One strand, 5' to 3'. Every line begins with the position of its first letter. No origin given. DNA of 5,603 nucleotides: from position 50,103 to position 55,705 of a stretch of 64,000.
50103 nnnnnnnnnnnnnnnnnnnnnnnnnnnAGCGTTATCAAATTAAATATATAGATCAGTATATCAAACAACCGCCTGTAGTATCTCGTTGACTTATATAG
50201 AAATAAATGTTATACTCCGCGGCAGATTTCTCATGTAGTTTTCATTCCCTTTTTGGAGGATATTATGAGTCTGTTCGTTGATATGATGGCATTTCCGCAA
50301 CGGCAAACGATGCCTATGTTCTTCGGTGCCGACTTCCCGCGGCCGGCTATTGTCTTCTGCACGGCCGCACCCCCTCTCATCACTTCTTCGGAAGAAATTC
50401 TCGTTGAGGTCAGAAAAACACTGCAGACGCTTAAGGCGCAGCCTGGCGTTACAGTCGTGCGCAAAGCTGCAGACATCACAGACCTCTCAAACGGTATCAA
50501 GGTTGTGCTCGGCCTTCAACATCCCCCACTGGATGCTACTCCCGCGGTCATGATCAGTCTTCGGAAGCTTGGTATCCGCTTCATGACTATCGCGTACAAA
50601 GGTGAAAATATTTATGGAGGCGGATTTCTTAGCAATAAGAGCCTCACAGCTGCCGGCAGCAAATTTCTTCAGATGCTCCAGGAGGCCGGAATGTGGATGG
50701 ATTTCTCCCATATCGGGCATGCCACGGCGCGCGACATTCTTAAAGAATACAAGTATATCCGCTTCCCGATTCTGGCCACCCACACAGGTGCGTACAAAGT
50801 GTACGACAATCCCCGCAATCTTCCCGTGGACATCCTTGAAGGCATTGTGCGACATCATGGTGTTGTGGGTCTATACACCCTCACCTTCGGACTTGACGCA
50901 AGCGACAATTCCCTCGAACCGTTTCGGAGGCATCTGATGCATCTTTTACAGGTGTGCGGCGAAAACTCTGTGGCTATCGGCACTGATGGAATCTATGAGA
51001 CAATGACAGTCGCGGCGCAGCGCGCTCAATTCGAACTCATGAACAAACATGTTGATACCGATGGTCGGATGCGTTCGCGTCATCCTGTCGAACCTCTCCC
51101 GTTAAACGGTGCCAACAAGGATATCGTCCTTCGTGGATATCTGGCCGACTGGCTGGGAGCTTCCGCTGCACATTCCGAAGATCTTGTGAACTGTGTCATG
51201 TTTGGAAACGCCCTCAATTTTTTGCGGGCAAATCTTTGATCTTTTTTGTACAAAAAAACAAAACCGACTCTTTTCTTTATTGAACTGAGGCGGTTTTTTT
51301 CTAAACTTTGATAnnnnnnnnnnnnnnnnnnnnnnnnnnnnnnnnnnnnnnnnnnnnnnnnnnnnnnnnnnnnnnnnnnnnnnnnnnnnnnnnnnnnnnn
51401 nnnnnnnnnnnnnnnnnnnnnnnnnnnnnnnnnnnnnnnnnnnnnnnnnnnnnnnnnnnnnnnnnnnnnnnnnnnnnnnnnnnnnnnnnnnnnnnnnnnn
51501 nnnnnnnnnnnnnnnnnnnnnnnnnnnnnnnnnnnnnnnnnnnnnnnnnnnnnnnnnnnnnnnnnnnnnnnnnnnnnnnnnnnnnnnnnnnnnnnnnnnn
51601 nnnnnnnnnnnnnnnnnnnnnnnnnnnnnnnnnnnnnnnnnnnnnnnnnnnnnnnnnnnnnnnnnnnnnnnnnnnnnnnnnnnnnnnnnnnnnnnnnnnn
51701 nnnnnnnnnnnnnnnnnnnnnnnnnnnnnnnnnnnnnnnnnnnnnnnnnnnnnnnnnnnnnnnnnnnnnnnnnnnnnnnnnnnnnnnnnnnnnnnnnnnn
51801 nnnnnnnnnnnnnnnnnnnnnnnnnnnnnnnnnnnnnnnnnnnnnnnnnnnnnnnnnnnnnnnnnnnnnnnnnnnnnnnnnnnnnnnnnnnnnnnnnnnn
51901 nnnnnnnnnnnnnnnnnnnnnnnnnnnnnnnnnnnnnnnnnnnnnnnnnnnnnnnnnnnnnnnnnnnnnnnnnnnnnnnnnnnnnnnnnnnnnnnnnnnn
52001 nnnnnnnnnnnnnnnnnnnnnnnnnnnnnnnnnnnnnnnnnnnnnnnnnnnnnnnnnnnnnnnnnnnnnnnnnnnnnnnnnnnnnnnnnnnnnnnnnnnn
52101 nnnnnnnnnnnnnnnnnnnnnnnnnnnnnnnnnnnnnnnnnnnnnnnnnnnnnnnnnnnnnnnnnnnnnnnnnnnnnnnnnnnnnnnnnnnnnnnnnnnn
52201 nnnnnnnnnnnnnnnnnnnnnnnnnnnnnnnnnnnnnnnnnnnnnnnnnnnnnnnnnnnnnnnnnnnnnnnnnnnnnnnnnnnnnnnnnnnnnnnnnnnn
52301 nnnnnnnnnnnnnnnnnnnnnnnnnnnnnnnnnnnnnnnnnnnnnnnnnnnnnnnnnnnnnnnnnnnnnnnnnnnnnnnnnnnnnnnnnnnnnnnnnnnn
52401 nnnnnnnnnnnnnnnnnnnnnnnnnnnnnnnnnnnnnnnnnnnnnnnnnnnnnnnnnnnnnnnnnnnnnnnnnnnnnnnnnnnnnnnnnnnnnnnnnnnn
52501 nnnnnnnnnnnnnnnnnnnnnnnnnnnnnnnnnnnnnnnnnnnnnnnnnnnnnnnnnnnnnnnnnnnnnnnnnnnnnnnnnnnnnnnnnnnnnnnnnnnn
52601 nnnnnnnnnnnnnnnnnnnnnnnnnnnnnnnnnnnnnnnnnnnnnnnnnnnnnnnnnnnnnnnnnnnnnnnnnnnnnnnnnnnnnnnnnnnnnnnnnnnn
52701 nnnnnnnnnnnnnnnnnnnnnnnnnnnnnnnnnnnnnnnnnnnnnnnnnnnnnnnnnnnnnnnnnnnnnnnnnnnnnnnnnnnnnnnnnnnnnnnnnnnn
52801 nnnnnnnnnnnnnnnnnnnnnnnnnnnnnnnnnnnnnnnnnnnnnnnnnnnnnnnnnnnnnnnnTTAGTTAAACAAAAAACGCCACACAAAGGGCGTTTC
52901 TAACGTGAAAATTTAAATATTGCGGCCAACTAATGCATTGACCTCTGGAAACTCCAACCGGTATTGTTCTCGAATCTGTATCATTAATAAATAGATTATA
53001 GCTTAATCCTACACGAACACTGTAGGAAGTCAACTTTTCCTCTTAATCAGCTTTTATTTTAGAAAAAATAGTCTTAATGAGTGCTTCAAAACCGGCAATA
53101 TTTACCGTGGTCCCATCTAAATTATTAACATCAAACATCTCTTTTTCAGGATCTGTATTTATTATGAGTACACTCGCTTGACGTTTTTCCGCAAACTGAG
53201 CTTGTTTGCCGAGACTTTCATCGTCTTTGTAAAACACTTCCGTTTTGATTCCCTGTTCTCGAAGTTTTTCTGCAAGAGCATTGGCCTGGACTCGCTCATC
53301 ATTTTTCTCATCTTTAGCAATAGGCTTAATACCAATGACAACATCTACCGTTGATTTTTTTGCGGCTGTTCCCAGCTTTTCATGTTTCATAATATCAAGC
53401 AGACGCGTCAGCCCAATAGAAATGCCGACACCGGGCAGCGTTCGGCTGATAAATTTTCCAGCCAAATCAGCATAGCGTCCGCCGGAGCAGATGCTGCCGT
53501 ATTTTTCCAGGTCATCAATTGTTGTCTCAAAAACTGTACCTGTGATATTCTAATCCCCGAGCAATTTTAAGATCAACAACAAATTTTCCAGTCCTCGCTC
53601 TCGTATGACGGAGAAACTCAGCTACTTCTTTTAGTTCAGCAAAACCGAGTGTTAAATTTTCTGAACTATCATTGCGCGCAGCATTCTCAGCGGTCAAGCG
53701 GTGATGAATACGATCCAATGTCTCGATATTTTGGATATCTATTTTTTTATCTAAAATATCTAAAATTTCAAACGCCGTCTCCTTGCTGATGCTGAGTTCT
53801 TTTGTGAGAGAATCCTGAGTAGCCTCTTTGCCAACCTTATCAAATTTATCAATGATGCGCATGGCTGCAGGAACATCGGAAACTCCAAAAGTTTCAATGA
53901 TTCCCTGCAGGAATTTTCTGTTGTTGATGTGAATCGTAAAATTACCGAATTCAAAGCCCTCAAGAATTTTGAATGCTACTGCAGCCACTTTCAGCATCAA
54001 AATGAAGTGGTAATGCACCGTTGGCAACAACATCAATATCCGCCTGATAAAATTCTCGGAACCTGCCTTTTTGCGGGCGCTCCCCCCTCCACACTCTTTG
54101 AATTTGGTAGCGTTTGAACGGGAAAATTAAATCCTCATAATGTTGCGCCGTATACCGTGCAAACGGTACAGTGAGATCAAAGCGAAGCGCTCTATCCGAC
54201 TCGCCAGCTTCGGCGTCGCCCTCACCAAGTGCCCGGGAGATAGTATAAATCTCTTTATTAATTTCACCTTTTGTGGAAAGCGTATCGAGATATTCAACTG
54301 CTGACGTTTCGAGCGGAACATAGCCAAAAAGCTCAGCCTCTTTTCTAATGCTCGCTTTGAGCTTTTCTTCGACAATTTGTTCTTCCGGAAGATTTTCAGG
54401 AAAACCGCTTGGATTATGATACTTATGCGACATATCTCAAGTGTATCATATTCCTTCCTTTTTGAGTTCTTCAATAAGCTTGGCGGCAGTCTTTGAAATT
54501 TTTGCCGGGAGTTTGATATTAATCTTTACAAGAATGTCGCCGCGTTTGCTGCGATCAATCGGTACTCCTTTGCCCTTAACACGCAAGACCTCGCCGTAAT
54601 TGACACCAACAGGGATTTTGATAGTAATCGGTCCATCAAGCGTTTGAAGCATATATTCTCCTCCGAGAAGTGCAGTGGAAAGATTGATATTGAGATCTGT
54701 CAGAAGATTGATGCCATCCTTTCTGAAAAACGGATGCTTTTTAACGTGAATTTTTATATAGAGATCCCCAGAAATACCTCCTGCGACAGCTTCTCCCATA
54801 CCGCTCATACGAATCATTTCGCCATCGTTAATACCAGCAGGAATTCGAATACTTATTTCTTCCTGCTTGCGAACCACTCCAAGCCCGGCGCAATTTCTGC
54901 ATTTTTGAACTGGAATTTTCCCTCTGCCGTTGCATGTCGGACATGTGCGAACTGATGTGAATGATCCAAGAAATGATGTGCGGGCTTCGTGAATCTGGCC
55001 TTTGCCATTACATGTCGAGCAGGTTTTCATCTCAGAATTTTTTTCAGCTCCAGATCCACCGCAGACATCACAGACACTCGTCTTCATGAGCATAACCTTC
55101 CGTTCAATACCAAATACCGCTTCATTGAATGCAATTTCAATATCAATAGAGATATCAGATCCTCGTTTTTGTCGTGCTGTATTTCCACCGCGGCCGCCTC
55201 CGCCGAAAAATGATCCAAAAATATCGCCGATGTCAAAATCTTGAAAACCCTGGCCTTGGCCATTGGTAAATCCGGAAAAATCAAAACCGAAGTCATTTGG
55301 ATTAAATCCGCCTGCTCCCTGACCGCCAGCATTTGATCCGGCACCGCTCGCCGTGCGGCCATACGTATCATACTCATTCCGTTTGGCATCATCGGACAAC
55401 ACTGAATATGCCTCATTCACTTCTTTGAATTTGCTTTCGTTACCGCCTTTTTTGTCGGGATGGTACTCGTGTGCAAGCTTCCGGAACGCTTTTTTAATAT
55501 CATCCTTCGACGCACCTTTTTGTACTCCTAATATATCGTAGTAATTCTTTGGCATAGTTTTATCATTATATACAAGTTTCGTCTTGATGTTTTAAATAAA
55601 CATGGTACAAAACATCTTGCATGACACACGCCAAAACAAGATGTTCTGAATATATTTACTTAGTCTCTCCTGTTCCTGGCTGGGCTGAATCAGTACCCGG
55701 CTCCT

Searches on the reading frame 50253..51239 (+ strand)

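Call 88: search_protein_families(library=pfam, proteins=[window:50253-51239:+], max_evalue=0.00001)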
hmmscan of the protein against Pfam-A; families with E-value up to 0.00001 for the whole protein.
window:50253-51239:+ (328 aa): 1 family
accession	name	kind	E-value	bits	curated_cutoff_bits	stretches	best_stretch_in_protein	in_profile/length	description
PF01244.27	Peptidase_M19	-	1.6e-35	123.3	26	1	45-323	65-316/319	Membrane dipeptidase (Peptidase family M19)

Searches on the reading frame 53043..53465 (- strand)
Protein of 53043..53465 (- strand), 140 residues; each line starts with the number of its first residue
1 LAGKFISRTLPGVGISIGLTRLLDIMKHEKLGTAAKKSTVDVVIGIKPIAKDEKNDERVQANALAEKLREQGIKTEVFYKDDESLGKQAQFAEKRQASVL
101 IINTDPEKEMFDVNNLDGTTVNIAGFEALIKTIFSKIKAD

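Call 43: search_protein_families(library=pfam, proteins=[window:53043-53465:-], max_evalue=0.1)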
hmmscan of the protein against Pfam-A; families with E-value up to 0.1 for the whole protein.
window:53043-53465:- (140 aa): 1 family
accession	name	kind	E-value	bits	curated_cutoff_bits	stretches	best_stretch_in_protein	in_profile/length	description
PF03129.25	HGTP_anticodon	-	9.4e-06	26.1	21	1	58-114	15-72/94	Anticodon binding domain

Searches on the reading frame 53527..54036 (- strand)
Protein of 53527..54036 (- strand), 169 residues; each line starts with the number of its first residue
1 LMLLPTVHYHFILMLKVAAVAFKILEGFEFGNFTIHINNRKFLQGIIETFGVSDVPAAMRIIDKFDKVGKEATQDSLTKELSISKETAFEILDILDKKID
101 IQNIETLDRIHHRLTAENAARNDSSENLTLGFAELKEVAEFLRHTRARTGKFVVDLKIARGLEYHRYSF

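Call 42: search_protein_families(library=pfam, proteins=[window:53527-54036:-], max_evalue=0.0001)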
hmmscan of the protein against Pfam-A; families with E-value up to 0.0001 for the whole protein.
window:53527-54036:- (169 aa): 0 families

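Call 43: search_protein_families(library=pfam, proteins=[window:53527-54036:-], max_evalue=0.1)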
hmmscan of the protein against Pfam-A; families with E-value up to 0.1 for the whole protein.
window:53527-54036:- (169 aa): 4 families
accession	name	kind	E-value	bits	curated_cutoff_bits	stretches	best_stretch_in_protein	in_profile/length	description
PF13393.11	tRNA-synt_His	-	0.014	15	25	1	18-165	131-263/308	Histidyl-tRNA synthetase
PF03977.18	OAD_beta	-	0.014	14.9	31.6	1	9-65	258-313/349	Na+-transporting oxaloacetate decarboxylase beta subunit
PF09218.15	DUF1959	-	0.051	14.2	24.3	1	59-151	2-86/116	Domain of unknown function (DUF1959)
PF03759.18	PRONE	-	0.099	11.9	27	0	55-115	196-256/361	PRONE (Plant-specific Rop nucleotide exchanger)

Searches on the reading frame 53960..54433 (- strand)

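Call 42: search_protein_families(library=pfam, proteins=[window:53960-54433:-], max_evalue=0.0001)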
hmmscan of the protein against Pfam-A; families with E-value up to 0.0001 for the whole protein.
window:53960-54433:- (157 aa): 1 family
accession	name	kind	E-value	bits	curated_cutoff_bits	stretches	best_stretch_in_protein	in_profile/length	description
PF13393.11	tRNA-synt_His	-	3.8e-07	30.1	25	1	10-131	1-114/308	Histidyl-tRNA synthetase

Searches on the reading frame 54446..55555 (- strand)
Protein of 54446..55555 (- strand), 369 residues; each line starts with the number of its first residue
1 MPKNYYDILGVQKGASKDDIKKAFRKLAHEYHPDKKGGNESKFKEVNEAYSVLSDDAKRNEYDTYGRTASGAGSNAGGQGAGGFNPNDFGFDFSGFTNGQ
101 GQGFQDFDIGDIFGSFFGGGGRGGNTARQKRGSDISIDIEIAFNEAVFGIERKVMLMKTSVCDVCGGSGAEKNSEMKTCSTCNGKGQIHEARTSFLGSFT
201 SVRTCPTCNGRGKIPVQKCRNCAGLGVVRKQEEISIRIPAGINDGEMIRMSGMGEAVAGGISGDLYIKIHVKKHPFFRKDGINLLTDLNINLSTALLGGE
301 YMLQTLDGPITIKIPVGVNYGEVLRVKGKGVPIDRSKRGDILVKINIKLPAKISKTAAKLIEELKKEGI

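Call 89: search_protein_families(library=pfam, proteins=[window:54446-55555:-], max_evalue=0.00001)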
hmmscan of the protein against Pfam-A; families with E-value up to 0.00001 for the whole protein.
window:54446-55555:- (369 aa): 3 families
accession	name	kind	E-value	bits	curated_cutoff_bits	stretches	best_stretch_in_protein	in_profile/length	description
PF01556.23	DnaJ_C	-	1.8e-42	145.4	26.6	1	135-350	1-152/152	DnaJ C terminal domain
PF00226.36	DnaJ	-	1e-24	86.8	27.8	1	4-63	1-63/63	DnaJ domain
PF00684.25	DnaJ_CXXCXGXG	-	6.9e-15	55.5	32.7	1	162-224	1-63/65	DnaJ central domain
